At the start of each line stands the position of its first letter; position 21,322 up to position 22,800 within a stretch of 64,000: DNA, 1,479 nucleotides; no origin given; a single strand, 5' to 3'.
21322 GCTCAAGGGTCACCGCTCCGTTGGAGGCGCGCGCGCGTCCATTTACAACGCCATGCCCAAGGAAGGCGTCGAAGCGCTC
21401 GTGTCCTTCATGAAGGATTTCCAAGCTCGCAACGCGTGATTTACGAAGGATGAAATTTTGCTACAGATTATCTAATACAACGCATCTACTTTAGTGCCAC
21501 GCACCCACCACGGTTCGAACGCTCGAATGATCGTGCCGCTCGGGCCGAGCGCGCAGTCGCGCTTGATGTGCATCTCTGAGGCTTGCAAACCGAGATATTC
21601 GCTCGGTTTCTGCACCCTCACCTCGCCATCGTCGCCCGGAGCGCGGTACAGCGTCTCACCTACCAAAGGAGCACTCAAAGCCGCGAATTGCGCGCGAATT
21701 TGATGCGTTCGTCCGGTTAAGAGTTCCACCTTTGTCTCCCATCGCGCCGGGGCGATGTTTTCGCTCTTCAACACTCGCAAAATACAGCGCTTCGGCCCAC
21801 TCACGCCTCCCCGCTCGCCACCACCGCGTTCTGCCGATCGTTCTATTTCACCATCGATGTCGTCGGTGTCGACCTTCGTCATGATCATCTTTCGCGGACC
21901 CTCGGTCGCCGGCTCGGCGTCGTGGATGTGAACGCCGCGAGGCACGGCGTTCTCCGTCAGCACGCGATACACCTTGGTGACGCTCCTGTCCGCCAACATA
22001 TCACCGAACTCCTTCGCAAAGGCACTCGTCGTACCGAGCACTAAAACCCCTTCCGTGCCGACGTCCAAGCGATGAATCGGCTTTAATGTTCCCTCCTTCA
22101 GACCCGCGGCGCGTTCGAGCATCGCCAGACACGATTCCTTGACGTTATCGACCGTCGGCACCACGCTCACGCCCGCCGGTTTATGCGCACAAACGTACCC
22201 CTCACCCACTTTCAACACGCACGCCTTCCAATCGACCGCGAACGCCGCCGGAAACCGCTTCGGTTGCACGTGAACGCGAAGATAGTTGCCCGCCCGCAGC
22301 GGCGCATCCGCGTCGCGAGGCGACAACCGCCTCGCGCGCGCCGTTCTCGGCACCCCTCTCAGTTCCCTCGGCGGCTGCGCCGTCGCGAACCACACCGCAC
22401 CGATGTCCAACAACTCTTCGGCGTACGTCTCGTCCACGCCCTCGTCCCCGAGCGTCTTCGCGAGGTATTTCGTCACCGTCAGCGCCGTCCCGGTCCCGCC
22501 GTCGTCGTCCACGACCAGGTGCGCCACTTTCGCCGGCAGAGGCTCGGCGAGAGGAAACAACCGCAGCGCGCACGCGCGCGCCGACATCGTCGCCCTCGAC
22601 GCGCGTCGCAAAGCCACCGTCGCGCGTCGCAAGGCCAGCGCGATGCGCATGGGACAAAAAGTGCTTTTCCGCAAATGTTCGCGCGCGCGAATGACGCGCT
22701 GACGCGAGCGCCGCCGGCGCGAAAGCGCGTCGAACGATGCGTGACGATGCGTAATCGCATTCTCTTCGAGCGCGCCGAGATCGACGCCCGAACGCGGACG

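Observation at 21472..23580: Head-to-head pair of bacterial-type rRNA-modification enzymes (RluA-family pseudouridine synthase and RsmE m3U methyltransferase) sharing a 159-bp bidirectional promoter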

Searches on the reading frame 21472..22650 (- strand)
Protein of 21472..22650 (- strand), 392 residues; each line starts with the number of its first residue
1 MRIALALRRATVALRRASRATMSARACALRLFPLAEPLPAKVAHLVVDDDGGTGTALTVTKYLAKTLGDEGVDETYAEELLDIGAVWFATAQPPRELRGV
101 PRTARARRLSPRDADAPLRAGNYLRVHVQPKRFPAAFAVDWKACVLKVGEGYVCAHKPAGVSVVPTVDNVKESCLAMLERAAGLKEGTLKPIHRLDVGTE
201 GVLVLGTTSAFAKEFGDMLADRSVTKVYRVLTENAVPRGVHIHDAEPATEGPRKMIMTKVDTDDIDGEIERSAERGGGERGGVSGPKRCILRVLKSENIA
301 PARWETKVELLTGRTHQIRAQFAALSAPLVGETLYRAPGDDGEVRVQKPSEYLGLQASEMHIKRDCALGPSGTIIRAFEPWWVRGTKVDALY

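Call 5: search_protein_families(library=pfam, proteins=[window:21472-22650:-], max_evalue=0.01)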
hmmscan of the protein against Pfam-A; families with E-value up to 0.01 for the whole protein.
window:21472-22650:- (392 aa): 1 family
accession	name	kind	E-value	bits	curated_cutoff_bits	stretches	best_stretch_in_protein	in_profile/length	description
PF00849.27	PseudoU_synth_2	-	2.1e-29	103.2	26.8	1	152-324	2-152/152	RNA pseudouridylate synthase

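Call 6: search_protein_families(library=ncbifam, proteins=[window:21472-22650:-], max_evalue=0.01)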
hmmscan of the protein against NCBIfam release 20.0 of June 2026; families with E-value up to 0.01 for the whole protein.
window:21472-22650:- (392 aa): 6 families
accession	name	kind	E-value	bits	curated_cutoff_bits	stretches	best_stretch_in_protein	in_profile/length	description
TIGR00005.1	rluA_subfam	subfamily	3.9e-22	78.9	192.7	2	117-244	47-176/298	RluA family pseudouridine synthase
TIGR01621.1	RluA-like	hypoth_equivalog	1.3e-10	40.9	222.3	1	152-255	11-112/217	TIGR01621 family pseudouridine synthase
NF008321.0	PRK11112.1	equivalog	5.3e-09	35.7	328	1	152-231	11-89/257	tRNA pseudouridine(65) synthase TruC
NF007543.0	PRK10158.1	equivalog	8.6e-09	35.4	286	1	146-228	17-96/219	bifunctional tRNA pseudouridine(32) synthase/23S rRNA pseudouridine(746) synthase RluA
NF008385.0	PRK11180.1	equivalog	2.7e-08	33.5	351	1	307-336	225-254/325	23S rRNA pseudouridine(1911/1915/1917) synthase RluD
TIGR00093.1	TIGR00093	subfamily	1.4e-05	24.9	109.3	1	156-329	1-135/161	pseudouridine synthase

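Call 8: find_homologous_proteins(query=window:21472-22650:-)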
Query window:21472-22650:- (392 aa): 161 proteins with E <= 0.001 among 8000 candidates; the best 120 are listed.
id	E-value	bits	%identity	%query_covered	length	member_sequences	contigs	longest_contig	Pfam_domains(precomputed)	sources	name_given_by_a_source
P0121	1.7e-245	832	100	95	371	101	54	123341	PF00849.28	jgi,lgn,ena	-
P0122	2.0e-166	572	70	93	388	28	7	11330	PF00849.28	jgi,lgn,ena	jgi:23S rRNA-/tRNA-specific pseudouridylate synthase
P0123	2.2e-162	558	71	91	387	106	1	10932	PF00849.28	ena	-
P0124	1.2e-160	553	68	97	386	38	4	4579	PF00849.28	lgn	-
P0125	3.5e-152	525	71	87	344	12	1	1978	PF00849.28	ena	-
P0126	3.7e-142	492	67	87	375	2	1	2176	PF00849.28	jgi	-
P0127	1.3e-134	467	62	94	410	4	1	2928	PF00849.28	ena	-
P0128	1.7e-130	453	61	91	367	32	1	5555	PF00849.28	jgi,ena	-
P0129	6.1e-129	448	63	88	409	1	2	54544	PF00849.28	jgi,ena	-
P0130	1.4e-60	223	39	88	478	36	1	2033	PF00849.28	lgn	-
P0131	2.3e-52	196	35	87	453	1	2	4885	PF00849.28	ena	-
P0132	4.8e-49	185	41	74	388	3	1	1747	PF00849.28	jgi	-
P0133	2.0e-43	167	39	79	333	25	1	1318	PF00849.28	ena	-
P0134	7.1e-39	152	39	64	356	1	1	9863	PF00849.28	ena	-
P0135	2.5e-38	150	38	69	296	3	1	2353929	PF00849.28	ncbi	ncbi:hypothetical protein ABBQ38_013923 [Trebouxia sp. C0009 RCD-2024]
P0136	8.4e-37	145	35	88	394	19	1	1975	PF00849.28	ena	-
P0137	5.3e-36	142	40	59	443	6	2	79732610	PF00849.28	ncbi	ncbi:hypothetical protein ACJW30_05G177900 [Castanea mollissima]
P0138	1.1e-35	141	35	80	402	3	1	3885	PF00849.28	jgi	jgi:23S rRNA-/tRNA-specific pseudouridylate synthase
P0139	5.6e-35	139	30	90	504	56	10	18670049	PF00849.28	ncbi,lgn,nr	ncbi:hypothetical protein BDL97_07G070700 [Sphagnum fallax]|nr:hypothetical protein BDL97_07G070700 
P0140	1.8e-34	137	35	68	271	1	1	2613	PF00849.28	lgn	-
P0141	3.1e-33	133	33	80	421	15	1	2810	PF00849.28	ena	-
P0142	4.4e-33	133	32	90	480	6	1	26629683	PF00849.28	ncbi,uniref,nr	ncbi:hypothetical protein KC19_2G181400 [Ceratodon purpureus]|uniref:Pseudouridine synthase RsuA/Rlu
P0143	7.4e-33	132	41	57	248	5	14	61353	PF00849.28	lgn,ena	-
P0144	9.7e-33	132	37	64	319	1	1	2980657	PF00849.28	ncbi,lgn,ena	-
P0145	3.7e-28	117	33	70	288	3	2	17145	PF00849.28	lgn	-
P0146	9.5e-28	115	50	25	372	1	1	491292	PF00849.28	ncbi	ncbi:hypothetical protein Agub_g14809, partial [Astrephomene gubernaculifera]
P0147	4.0e-27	113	30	75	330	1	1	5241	PF00849.28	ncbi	-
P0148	4.6e-27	113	47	30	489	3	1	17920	PF00849.28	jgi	jgi:hypothetical protein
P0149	7.4e-26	109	35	56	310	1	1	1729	PF00849.28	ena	-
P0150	1.2e-25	108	32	92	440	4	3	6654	PF00849.28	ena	-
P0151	5.7e-25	106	31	65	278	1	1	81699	PF00849.28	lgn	-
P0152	1.2e-23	102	28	72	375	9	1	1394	PF00849.28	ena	-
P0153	9.2e-23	99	33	55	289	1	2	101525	PF00849.28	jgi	-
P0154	9.9e-23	99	30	77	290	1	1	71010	PF00849.28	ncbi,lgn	ncbi:MAG: pseudouridine synthase [Bdellovibrionales bacterium]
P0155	3.3e-22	97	43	25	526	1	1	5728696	PF00849.28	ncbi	ncbi:hypothetical protein ABPG75_004905 [Micractinium tetrahymenae]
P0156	4.0e-22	97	28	81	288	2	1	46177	PF00849.28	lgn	-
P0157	1.0e-21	95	29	63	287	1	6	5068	PF00849.28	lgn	-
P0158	2.0e-21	94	41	25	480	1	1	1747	PF00849.28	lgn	-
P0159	1.5e-20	92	29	77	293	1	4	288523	PF00849.28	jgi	jgi:RluA family pseudouridine synthase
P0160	4.9e-16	77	27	75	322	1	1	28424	PF00849.28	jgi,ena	-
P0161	8.8e-15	73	31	67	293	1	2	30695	PF00849.28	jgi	jgi:23S rRNA pseudouridine1911/1915/1917 synthase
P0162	1.7e-10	58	30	58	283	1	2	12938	PF00849.28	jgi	jgi:23S rRNA pseudouridine1911/1915/1917 synthase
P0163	9.0e-10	56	33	51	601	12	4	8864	PF10672.16,PF00849.28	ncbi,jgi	jgi:23S rRNA (cytosine1962-C5)-methyltransferase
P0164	2.5e-9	55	26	49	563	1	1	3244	PF00849.28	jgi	jgi:23S rRNA-/tRNA-specific pseudouridylate synthase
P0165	2.9e-9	54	33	52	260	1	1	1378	PF00849.28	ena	-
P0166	1.1e-8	52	34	37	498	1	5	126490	PF00849.28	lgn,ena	-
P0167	1.6e-8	52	31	37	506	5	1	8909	PF00849.28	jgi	-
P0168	2.5e-8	51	35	36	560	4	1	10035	PF00849.28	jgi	-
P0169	3.7e-8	51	33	47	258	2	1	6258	PF00849.28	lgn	-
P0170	4.8e-8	50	32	49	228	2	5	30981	PF00849.28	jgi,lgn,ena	jgi:23S rRNA pseudouridine1911/1915/1917 synthase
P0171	2.4e-7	48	30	58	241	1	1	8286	PF00849.28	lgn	-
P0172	2.8e-7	48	31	56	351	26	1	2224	PF00849.28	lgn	-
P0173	3.7e-7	47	28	61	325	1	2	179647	PF00849.28,PF01479.31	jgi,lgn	jgi:23S rRNA pseudouridine955/2504/2580 synthase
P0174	5.9e-7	47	29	44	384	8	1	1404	PF00849.28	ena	-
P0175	1.0e-6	46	47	14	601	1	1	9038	PF00849.28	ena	-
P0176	1.1e-6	46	29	52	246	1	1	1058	PF00849.28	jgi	jgi:RluA family pseudouridine synthase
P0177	1.5e-6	45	27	57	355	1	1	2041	PF00849.28,PF01479.31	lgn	-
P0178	1.5e-6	45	31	47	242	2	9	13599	PF00849.28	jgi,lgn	jgi:23S rRNA pseudouridine1911/1915/1917 synthase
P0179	1.8e-6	45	32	47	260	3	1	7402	PF00849.28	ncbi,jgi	jgi:23S rRNA pseudouridine1911/1915/1917 synthase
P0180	2.1e-6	45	29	62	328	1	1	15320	PF00849.28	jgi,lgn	-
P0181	2.4e-6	45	25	56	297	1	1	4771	PF00849.28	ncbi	-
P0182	3.3e-6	44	25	56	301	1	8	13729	PF00849.28,PF01479.31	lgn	-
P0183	3.6e-6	44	29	54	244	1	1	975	PF00849.28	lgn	-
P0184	4.6e-6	44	29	58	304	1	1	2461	PF00849.28,PF01479.31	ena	-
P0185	4.7e-6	44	28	52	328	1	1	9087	PF00849.28,PF01479.31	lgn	-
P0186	4.8e-6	44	31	46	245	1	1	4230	PF00849.28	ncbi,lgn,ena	-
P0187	5.2e-6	44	30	60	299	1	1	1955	PF00849.28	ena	-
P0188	7.0e-6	43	30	52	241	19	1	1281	PF00849.28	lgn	-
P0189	8.9e-6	43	29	57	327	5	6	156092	PF00849.28,PF01479.31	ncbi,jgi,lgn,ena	jgi:23S rRNA pseudouridine955/2504/2580 synthase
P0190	9.8e-6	43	32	46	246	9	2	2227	PF00849.28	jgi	jgi:23S rRNA pseudouridine1911/1915/1917 synthase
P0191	1.0e-5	43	30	47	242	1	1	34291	PF00849.28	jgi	jgi:23S rRNA pseudouridine1911/1915/1917 synthase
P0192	1.1e-5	43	27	58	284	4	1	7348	PF00849.28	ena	-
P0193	1.1e-5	43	26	52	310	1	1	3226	PF00849.28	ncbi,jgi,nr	ncbi:MAG: RluA family pseudouridine synthase [Treponema sp.]|jgi:23S rRNA pseudouridine955/2504/2580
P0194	1.1e-5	43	32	50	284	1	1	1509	PF00849.28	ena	-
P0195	1.1e-5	43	29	47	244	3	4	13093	PF00849.28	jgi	jgi:23S rRNA pseudouridine1911/1915/1917 synthase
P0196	1.2e-5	42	27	56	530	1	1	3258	PF10672.16,PF00849.28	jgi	jgi:23S rRNA (cytosine1962-C5)-methyltransferase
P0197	1.2e-5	42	29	52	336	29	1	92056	PF00849.28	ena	-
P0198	1.3e-5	42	30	54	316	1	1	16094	PF00849.28,PF01479.31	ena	-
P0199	1.3e-5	42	29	49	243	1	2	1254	PF00849.28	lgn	-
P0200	1.4e-5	42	26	64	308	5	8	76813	PF00849.28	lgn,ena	-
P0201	1.5e-5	42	29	47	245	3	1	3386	PF00849.28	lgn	-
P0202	1.7e-5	42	25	49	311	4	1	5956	PF00849.28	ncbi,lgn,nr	ncbi:MAG: RluA family pseudouridine synthase [Treponema sp.]|nr:RluA family pseudouridine synthase [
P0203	1.7e-5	42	29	47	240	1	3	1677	PF00849.28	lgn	-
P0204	1.8e-5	42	28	60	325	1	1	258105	PF00849.28,PF01479.31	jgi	jgi:23S rRNA pseudouridine955/2504/2580 synthase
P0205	2.6e-5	41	31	47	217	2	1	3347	PF00849.28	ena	-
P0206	2.8e-5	41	30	48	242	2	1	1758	PF00849.28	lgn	-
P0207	2.9e-5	41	29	37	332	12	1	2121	PF00849.28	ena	-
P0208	3.4e-5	41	29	52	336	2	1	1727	PF00849.28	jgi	jgi:23S rRNA pseudouridine955/2504/2580 synthase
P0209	3.6e-5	41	31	47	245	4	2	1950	PF00849.28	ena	-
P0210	3.6e-5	41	30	49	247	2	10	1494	PF00849.28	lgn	-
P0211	3.7e-5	41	29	61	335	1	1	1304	PF00849.28,PF01479.31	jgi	jgi:23S rRNA pseudouridine955/2504/2580 synthase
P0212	3.8e-5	41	30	49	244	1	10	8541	PF00849.28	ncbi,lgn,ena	-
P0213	3.8e-5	41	27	57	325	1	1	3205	PF00849.28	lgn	-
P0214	4.3e-5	41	27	64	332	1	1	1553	PF00849.28,PF01479.31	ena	-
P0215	4.6e-5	41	29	47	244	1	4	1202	PF00849.28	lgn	-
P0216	4.7e-5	40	27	70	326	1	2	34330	PF00849.28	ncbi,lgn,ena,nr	ncbi:MAG: RluA family pseudouridine synthase [Alphaproteobacteria bacterium]|nr:RluA family pseudour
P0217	4.7e-5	40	34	39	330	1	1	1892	PF00849.28,PF01479.31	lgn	-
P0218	4.8e-5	40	30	47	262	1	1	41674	PF00849.28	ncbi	-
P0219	5.8e-5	40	27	62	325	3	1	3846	PF00849.28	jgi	jgi:23S rRNA pseudouridine955/2504/2580 synthase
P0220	6.2e-5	40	31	49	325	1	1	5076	PF00849.28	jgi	jgi:23S rRNA pseudouridine955/2504/2580 synthase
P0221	6.3e-5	40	26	70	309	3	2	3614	PF00849.28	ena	-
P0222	6.5e-5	40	26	52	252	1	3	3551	PF00849.28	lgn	-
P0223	6.6e-5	40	29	47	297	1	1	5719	PF00849.28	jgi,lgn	jgi:23S rRNA pseudouridine1911/1915/1917 synthase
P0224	7.1e-5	40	26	47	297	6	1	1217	PF00849.28,PF01479.31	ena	-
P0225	7.4e-5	40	28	47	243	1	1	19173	PF00849.28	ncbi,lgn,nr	ncbi:RluA family pseudouridine synthase [Candidatus Gracilibacteria bacterium]|nr:RluA family pseudo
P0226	7.8e-5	40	25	65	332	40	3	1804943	PF00849.28,PF01479.31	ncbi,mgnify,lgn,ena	mgnify:FL=1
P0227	8.5e-5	40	32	49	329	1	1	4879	PF00849.28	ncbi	-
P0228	9.0e-5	40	27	47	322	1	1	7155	PF00849.28,PF01479.31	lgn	-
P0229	9.7e-5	39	28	66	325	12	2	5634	PF00849.28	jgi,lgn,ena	-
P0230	9.8e-5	39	29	51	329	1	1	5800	PF00849.28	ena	-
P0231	1.0e-4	39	29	52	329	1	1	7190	PF00849.28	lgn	-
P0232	1.1e-4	39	26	56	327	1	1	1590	PF00849.28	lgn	-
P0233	1.2e-4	39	29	50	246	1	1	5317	PF00849.28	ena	-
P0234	1.2e-4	39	29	49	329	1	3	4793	PF00849.28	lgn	-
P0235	1.5e-4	39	29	63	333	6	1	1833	PF00849.28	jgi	jgi:23S rRNA pseudouridine955/2504/2580 synthase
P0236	1.6e-4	39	28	70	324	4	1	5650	PF00849.28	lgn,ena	-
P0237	1.7e-4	39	28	47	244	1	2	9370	PF00849.28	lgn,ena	-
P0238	1.7e-4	39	28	49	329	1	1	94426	PF00849.28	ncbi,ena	-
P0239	1.8e-4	39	57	7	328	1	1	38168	PF00849.28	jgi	jgi:23S rRNA pseudouridine955/2504/2580 synthase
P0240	1.9e-4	39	28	49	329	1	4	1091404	PF00849.28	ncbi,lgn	-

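Call 9: find_encoding_contigs(protein=P0121, flank=6000, max_places=4)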
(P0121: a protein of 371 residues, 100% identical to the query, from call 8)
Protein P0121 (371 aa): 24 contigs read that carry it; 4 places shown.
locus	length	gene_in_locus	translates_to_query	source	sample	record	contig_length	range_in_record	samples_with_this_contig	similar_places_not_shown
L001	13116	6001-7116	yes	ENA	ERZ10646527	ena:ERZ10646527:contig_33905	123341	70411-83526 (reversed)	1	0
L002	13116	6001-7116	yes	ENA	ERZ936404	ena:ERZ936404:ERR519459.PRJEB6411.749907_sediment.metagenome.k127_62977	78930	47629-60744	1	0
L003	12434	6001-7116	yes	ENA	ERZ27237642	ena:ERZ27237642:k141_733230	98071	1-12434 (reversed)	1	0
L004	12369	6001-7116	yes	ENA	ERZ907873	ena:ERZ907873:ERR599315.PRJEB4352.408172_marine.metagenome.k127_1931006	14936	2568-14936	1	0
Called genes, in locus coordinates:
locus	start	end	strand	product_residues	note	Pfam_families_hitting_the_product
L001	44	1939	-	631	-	-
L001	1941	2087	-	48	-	-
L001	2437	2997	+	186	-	-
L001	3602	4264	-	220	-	-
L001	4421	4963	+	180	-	PF04893:Yip1 (weak)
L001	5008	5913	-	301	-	PF04452:Methyltrans_RNA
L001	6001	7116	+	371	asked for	PF00849:PseudoU_synth_2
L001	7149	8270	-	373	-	PF00266:Aminotran_5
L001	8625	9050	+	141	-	PF04099:Sybindin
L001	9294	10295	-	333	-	PF00318:Ribosomal_S2, PF16122:40S_SA_C (weak)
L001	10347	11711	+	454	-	-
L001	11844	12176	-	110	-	-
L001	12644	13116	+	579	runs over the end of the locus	PF02133:Transp_cyt_pur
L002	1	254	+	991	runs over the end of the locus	PF27231:MJ1567, PF27230:MJ1566_N, PF27687:ANKRD40_UBL (weak)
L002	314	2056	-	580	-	-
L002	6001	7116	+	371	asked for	PF00849:PseudoU_synth_2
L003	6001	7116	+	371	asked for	PF00849:PseudoU_synth_2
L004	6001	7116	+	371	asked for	PF00849:PseudoU_synth_2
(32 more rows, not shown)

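Call 10: find_encoding_contigs(protein=P0122, flank=6000, max_places=5)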
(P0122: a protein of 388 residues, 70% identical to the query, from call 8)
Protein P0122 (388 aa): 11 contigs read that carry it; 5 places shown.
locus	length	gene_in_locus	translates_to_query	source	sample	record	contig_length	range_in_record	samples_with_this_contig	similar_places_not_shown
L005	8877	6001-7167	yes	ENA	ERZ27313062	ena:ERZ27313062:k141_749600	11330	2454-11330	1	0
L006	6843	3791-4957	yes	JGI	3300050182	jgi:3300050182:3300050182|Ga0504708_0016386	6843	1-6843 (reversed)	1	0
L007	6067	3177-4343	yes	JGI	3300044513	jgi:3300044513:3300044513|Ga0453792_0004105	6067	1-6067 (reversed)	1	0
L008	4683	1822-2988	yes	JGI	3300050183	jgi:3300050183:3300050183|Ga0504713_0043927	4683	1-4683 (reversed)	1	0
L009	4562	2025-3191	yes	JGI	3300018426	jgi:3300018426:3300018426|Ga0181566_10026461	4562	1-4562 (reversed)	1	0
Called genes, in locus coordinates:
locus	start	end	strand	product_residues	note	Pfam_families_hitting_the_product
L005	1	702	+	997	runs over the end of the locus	PF27231:MJ1567, PF27230:MJ1566_N, PF27687:ANKRD40_UBL (weak)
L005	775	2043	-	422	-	-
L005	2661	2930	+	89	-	PF04667:Endosulfine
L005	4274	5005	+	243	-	PF04893:Yip1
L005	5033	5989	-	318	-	PF04452:Methyltrans_RNA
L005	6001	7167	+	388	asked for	PF00849:PseudoU_synth_2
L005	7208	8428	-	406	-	PF00266:Aminotran_5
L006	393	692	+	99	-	PF04667:Endosulfine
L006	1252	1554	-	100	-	PF00832:Ribosomal_L39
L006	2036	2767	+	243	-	PF04893:Yip1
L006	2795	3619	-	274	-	PF04452:Methyltrans_RNA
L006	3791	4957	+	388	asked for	PF00849:PseudoU_synth_2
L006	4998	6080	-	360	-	PF00266:Aminotran_5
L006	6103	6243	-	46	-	-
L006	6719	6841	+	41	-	?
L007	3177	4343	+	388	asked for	PF00849:PseudoU_synth_2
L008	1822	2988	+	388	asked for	PF00849:PseudoU_synth_2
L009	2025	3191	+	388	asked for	PF00849:PseudoU_synth_2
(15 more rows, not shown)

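Call 11: find_encoding_contigs(protein=P0129, flank=6000, max_places=3)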
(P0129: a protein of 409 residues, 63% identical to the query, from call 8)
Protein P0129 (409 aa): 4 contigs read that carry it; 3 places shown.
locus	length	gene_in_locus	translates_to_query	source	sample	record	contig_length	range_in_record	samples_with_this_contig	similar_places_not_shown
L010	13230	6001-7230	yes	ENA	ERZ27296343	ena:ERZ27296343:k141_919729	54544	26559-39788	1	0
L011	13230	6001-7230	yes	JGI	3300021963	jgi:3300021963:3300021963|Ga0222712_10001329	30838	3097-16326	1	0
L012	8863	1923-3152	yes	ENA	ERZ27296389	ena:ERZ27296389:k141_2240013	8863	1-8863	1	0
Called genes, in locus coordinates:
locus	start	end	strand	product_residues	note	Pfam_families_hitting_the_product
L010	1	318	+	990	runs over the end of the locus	PF27231:MJ1567, PF27230:MJ1566_N, PF27687:ANKRD40_UBL (weak)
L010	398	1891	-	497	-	-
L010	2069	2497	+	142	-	-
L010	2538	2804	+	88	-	-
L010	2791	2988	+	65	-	-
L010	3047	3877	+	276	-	-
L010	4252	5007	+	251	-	PF04893:Yip1 (weak)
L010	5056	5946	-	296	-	PF20260:PUA_4 (faint), PF04452:Methyltrans_RNA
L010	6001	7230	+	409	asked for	PF00849:PseudoU_synth_2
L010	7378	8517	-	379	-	PF00266:Aminotran_5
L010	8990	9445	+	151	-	PF04099:Sybindin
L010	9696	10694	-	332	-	PF00318:Ribosomal_S2, PF16122:40S_SA_C (weak)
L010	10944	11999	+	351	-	-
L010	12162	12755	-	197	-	-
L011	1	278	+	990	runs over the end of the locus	PF27231:MJ1567, PF27230:MJ1566_N, PF27687:ANKRD40_UBL (weak)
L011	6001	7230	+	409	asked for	PF00849:PseudoU_synth_2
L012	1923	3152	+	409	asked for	PF00849:PseudoU_synth_2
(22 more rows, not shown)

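Call 18: find_encoding_contigs(protein=P0123, flank=4000, max_places=2)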
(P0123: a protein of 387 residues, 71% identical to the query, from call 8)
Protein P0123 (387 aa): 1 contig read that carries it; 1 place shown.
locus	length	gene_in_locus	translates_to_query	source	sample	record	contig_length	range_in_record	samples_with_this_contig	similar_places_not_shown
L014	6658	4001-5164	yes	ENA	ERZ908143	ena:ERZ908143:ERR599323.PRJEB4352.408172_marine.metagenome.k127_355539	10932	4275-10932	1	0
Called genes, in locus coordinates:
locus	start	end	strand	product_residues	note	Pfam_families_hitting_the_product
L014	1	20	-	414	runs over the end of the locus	-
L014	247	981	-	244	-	-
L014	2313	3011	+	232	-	PF04893:Yip1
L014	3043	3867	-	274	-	PF04452:Methyltrans_RNA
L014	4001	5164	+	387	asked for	PF00849:PseudoU_synth_2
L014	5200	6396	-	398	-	PF00266:Aminotran_5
